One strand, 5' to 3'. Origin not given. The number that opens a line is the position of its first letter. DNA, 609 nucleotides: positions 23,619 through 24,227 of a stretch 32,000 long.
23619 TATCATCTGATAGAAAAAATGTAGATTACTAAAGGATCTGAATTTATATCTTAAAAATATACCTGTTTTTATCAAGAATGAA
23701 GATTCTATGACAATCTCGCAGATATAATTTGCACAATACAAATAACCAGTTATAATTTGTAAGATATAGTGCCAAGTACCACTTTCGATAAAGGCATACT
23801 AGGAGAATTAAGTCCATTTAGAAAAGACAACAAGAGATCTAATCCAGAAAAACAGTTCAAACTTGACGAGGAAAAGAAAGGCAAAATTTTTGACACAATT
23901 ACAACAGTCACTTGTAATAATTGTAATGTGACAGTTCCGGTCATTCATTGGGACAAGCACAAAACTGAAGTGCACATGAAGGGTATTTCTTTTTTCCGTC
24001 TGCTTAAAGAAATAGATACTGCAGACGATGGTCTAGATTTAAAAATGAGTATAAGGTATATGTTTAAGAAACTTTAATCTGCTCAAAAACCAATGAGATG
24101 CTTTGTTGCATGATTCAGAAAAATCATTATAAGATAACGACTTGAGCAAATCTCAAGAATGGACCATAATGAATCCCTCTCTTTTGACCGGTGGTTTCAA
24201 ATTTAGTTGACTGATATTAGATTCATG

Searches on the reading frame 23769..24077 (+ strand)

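Call 3: search_protein_families(library=pfam, proteins=[window:23769-24077:+], max_evalue=1)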
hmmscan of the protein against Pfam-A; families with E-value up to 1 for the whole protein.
window:23769-24077:+ (102 aa): 3 families
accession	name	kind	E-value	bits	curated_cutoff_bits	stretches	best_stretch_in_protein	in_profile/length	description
PF10238.14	Eapp_C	-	0.028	15.1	25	1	19-62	80-123/134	E2F-associated phosphoprotein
PF17118.11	DUF5105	-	0.031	14.5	30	1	17-83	50-118/189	Domain of unknown function (DUF5105)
PF14616.11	Rua1_C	-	0.075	13.8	27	1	24-79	64-118/122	Transcription regulator Rua1, C-terminal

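Call 17: search_protein_families(library=phrogs, proteins=[window:23769-24077:+], max_evalue=0.01)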
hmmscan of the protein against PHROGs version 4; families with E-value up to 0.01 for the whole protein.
window:23769-24077:+ (102 aa): 0 families
